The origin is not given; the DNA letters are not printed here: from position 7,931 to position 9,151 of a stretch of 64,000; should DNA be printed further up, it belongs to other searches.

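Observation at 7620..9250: AT-rich islet carrying a NucS/DUF91-like PD-(D/E)XK nuclease-domain protein with an unassigned C-terminal domain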

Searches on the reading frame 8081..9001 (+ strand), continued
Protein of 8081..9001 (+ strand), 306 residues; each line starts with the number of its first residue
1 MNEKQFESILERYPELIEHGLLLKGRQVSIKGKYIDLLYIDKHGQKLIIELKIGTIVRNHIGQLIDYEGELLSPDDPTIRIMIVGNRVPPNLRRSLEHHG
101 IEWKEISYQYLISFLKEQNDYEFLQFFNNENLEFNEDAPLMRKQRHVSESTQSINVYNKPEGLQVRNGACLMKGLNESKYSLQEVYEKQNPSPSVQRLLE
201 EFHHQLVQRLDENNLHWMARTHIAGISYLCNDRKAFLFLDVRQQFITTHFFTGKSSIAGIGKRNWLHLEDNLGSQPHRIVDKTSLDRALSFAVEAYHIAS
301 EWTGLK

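Call 13: find_encoding_contigs(protein=window:8081-9001:+, flank=10000)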
Protein window:8081-9001:+ (306 aa): 24 contigs read that carry it; 6 places shown.
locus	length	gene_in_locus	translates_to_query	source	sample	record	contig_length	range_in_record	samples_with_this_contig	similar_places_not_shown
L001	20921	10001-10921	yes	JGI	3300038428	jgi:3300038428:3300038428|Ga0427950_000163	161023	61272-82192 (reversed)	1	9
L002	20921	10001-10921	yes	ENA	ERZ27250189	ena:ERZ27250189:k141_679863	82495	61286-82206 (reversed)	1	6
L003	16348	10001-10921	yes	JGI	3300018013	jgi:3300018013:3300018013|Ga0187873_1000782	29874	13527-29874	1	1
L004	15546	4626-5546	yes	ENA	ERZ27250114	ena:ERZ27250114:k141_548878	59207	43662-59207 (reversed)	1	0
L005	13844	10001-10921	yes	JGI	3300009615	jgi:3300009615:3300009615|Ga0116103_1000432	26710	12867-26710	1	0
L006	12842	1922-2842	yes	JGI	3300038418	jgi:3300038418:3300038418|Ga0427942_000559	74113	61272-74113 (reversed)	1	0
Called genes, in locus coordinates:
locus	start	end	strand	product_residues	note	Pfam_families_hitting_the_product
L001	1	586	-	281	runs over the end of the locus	PF08668:HDOD, PF01966:HD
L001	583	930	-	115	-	-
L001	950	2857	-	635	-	PF00133:tRNA-synt_1, PF01406:tRNA-synt_1e, PF09334:tRNA-synt_1g, PF00133:tRNA-synt_1, PF01406:tRNA-synt_1e (weak), PF19303:Anticodon_3, PF01588:tRNA_bind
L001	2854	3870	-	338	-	PF04468:PSP1, PF28472:PSP1_3rd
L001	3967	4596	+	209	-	PF01618:MotA_ExbB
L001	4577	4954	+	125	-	PF02472:ExbD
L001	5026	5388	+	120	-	PF00072:Response_reg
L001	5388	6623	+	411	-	PF00483:NTP_transferase, PF07959:Fucose_pyrophosphorylase (faint), PF25247:LbH_GLGC (faint), PF24894:Hexapep_GlmU, PF25084:LbH_EIF2B, PF25087:GMPPB_C (faint)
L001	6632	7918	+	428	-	PF00919:UPF0004, PF04055:Radical_SAM, PF18693:TRAM_2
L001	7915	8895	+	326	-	PF01380:SIS, PF00571:CBS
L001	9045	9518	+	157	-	PF01613:Flavin_Reduct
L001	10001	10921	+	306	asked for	PF01939:NucS_C (weak)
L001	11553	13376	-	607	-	PF02770:Acyl-CoA_dh_M, PF00441:Acyl-CoA_dh_1, PF12806:Acyl-CoA_dh_C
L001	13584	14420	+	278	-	PF12146:Hydrolase_4, PF00561:Abhydrolase_1, PF12697:Abhydrolase_6, PF00975:Thioesterase (faint)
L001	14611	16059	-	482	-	PF05221:AdoHcyase, PF00670:AdoHcyase_NAD, PF02826:2-Hacid_dh_C, PF07991:KARI_N (weak)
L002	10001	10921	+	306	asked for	PF01939:NucS_C (weak)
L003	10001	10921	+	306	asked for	PF01939:NucS_C (weak)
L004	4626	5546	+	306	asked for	PF01939:NucS_C (weak)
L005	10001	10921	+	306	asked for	PF01939:NucS_C (weak)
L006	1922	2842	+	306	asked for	PF01939:NucS_C (weak)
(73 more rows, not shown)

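Call 39: find_encoding_contigs(protein=P0002, flank=6000, max_places=3)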
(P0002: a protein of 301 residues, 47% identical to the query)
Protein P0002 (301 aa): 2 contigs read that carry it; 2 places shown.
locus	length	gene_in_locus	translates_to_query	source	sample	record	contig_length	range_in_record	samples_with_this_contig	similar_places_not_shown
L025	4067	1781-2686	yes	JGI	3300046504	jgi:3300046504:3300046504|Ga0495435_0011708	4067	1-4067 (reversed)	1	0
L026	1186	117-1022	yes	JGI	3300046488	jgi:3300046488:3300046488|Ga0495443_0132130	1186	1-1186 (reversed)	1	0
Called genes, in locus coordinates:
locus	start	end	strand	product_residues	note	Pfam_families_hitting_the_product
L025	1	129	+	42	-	?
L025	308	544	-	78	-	-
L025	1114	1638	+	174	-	PF11645:PDDEXK_5 (weak)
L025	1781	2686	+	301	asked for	PF01939:NucS_C (weak)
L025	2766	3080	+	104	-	-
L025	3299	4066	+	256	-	?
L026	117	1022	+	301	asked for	PF01939:NucS_C (weak)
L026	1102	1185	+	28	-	?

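Call 41: find_encoding_contigs(protein=P0006, flank=7000, max_places=2)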
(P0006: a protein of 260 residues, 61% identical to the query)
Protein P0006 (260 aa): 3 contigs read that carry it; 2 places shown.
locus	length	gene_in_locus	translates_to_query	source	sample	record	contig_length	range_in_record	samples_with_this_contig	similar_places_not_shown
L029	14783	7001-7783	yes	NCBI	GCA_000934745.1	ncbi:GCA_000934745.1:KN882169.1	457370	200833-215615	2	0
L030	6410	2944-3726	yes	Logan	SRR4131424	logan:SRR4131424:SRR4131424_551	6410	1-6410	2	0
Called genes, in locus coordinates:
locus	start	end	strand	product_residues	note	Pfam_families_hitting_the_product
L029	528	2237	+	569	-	PF01266:DAO (faint), PF07992:Pyr_redox_2, PF00070:Pyr_redox, PF00581:Rhodanese (weak)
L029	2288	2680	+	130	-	PF06250:YhcG_C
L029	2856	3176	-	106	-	-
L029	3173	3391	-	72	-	PF09720:Unstab_antitox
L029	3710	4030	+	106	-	-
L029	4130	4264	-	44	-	-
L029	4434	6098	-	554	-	PF26345:ScoMcrA_N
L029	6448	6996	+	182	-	PF17761:DUF1016_N, PF06250:YhcG_C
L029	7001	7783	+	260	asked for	PF01939:NucS_C (weak), PF23870:DUF7225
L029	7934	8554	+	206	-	-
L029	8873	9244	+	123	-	-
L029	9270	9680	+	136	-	-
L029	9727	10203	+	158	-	PF17761:DUF1016_N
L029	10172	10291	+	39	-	-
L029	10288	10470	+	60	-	PF20306:Sp-DndD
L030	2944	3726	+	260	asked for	PF01939:NucS_C (weak), PF23870:DUF7225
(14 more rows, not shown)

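Call 42: find_encoding_contigs(protein=P0005, flank=7000, max_places=2)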
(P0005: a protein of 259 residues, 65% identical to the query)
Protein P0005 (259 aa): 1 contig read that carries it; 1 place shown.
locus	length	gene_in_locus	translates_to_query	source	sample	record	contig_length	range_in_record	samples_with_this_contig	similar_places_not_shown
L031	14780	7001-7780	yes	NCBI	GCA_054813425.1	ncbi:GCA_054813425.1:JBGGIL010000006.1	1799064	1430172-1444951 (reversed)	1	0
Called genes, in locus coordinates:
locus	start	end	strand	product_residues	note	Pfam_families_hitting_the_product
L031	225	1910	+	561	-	PF00239:Resolvase, PF07508:Recombinase, PF13408:Zn_ribbon_recom (weak)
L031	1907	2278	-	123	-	-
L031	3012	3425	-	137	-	-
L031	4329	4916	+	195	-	PF20815:GIY_YIG_2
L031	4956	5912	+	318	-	PF01878:EVE (weak)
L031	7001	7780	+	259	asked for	PF01939:NucS_C, PF23870:DUF7225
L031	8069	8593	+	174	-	-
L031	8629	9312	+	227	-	PF07592:DDE_Tnp_ISAZ013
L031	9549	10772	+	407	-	-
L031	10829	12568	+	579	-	-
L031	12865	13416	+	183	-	-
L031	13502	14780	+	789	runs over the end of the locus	PF23914:TPR_CcmH_CycH (weak), PF13414:TPR_11, PF13432:TPR_16 (weak), PF14559:TPR_19 (weak), PF25063:ARM_TT21_C, PF25062:ARM_TT21_N (weak), PF14559:TPR_19, PF23914:TPR_CcmH_CycH, +19 more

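Call 62: search_dna_similar(query=window:8081-8998:+, collection=plasmids, mode=protein, max_rows=15)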
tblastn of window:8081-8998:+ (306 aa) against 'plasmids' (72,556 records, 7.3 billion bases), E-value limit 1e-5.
Records with a match: 2; places in all: 2; records where one place covers at least 80% of the query: 0.
Best place of each record, by identity: <60% 2.
By first word of the organism name: Deinococcus 2.
By predicted mobility (MOB-suite, as given by PLSDB): non-mobilizable 1; mobilizable 1.
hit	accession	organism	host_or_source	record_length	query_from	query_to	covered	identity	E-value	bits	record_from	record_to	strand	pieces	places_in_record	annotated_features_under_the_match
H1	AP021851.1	Deinococcus grandis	-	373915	2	107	35%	31.5%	3e-7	59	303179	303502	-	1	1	endonuclease NucS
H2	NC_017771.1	Deinococcus gobiensis I-0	-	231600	2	107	35%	30.9%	9e-7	58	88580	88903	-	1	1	nucS: endonuclease NucS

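Call 63: search_dna_similar(query=window:8081-8998:+, collection=phages, mode=protein, max_rows=15)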
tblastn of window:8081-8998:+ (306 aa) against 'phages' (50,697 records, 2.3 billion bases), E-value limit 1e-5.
No match.

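Call 75: predict_structure(alignment_id=A8)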
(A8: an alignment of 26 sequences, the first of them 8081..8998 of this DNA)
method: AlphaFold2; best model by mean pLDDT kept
length: 306 residues; sequences in the alignment: 26
mean_pLDDT: 75.2   pTM: 0.47
mean pLDDT of the five models: 75.2, 73.4, 73.0, 73.1, 72.9
residues with pLDDT >= 90: 89; 70-90: 126; 50-70: 39; < 50: 52
segments of 3 or more residues with pLDDT < 50: 135-170, 257-264, 266-269
pLDDT, mean of each block of 10 residues (from residue 1): 92 94 92 90 90 82 78 66 78 77 88 96 86 46 29 26 32 70 91 92 93 89 88 78 81 55 47 66 88 83 64
secondary structure, 60 per line:
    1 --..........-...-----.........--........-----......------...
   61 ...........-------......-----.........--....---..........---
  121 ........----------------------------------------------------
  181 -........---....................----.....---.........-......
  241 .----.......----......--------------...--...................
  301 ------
elements in order: H3-12 E22-30 E33-40 E46-51 H58-71 E79-84 H90-98 E101-104 H108-117 H121-128 H182-189 H193-212 E217-221 E225-230 E235-241 E246-252 H257-262 E277-279 H282-300

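Call 84: find_related_loci(query=A1, collection=viral_contigs, flank=8000)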
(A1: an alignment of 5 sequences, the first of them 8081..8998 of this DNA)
Query A1 (306 aa) in viral_contigs; peptide patterns used: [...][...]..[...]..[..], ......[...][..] (x = any residue, [..] = any of these).
134 stretches matched a pattern, but none encodes a relative of the query by tblastn (E <= 1e-3).

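Call 85: find_related_loci(query=A1, collection=metagenome_contigs, flank=8000)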
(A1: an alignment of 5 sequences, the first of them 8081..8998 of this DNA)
Query A1 (306 aa) in metagenome_contigs; peptide patterns used: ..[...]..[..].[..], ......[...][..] (x = any residue, [..] = any of these).
599 stretches matched a pattern (row limit reached: there are more); 41 encode a relative of the query (tblastn E <= 1e-3); 41 distinct loci.
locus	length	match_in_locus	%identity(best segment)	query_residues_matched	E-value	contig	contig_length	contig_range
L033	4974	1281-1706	58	1-146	3e-54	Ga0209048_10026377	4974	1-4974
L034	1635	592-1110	48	1-178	5e-54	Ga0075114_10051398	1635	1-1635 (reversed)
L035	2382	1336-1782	55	3-155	5e-50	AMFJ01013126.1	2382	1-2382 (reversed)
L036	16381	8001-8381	61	3-129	2e-49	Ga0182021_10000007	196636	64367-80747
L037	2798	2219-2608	61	1-130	8e-49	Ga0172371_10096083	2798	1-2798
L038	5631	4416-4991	46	1-188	2e-48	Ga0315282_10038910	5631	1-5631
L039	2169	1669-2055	59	1-129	2e-48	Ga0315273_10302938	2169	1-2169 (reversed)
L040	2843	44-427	59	1-128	4e-48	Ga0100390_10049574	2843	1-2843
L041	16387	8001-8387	59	3-131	1e-47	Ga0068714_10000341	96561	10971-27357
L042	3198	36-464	52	1-149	3e-47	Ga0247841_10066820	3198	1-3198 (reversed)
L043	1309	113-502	60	1-130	3e-49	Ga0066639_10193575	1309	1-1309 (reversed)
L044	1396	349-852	46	1-179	1e-48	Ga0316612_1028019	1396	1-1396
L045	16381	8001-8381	58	3-129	2e-46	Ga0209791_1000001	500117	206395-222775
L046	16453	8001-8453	52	1-155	6e-46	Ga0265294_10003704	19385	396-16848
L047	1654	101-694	43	3-203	3e-47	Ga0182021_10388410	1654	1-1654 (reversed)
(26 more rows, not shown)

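Call 89: search_protein_families(library=pfam, alignment_id=A9, max_evalue=0.00001)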
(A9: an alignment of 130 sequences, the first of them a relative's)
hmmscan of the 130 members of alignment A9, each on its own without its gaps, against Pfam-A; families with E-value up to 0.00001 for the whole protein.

A. member 1, L036:1181-2206:+ (342 aa): 2 families
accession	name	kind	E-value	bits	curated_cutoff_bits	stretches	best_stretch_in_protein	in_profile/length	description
PF02558.23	ApbA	-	5.2e-32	111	22.2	1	3-146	1-146/150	Ketopantoate reductase PanE/ApbA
PF08546.17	ApbA_C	-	3e-15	57.1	22.7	1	174-316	1-125/125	Ketopantoate reductase PanE/ApbA C terminal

B. families by the number of members that match (of 130 scanned): 139 families (the first 25 are shown)
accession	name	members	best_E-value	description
PF01555.25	N6_N4_Mtase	3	2.7e-55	DNA methylase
PF07589.16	PEP-CTERM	3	5.3e-07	PEP-CTERM motif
PF01610.23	DDE_Tnp_ISL3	2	6.5e-75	Transposase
PF00109.32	ketoacyl-synt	2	3e-44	Beta-ketoacyl synthase, N-terminal domain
PF01435.24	Peptidase_M48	2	5.2e-38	Peptidase family M48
PF02801.28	Ketoacyl-synt_C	2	4.3e-34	Beta-ketoacyl synthase, C-terminal domain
PF04055.27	Radical_SAM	2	6.6e-22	Radical SAM superfamily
PF00430.23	ATP-synt_B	2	1.1e-20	ATP synthase B/B' CF(0)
PF04851.21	ResIII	2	7.6e-16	Type III restriction enzyme, res subunit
PF00270.35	DEAD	2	2.2e-09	DEAD/DEAH box helicase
PF13542.12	HTH_Tnp_ISL3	2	4.4e-07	Helix-turn-helix domain of transposase family ISL3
PF01134.28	GIDA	1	1.9e-171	Glucose inhibited division protein A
PF02601.20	Exonuc_VII_L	1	3.2e-65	Exonuclease VII, large subunit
PF00119.25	ATP-synt_A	1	4.2e-62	ATP synthase A chain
PF07859.19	Abhydrolase_3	1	4.6e-58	alpha/beta hydrolase fold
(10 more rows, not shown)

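Call 90: search_protein_families(library=padloc, alignment_id=A9, max_evalue=0.00001)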
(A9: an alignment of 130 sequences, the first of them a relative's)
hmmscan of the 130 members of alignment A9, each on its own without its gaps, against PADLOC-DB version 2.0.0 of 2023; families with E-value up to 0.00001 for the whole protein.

A. member 1, L036:1181-2206:+ (342 aa): 0 families

B. families by the number of members that match (of 130 scanned): 295 families (the first 25 are shown)
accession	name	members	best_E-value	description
PDLC03634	MTase_III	3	2.3e-217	Type III methyltransferase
PDLC03641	MTase_III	3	2e-119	Type III methyltransferase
PDLC03644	MTase_III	3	2.3e-108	Type III methyltransferase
PDLC03371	MTase_II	3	2.2e-75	Type II methyltransferase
PDLC03636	MTase_III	3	7.3e-74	Type III methyltransferase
PDLC03638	MTase_III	3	3e-46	Type III methyltransferase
PDLC03635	MTase_III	3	2.2e-44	Type III methyltransferase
PDLC03354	MTase_II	3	9.9e-44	Type II methyltransferase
PDLC03299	MTase_II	3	4.8e-40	Type II methyltransferase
PDLC03300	MTase_II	3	3.2e-33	Type II methyltransferase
PDLC03339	MTase_II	3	8.3e-28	Type II methyltransferase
PDLC03633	MTase_III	3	7.6e-24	Type III methyltransferase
PDLC03265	MTase_II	3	1.8e-20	Type II methyltransferase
PDLC03632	MTase_III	3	1e-18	Type III methyltransferase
PDLC03647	REase_III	2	4.9e-241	Type III restriction enzyme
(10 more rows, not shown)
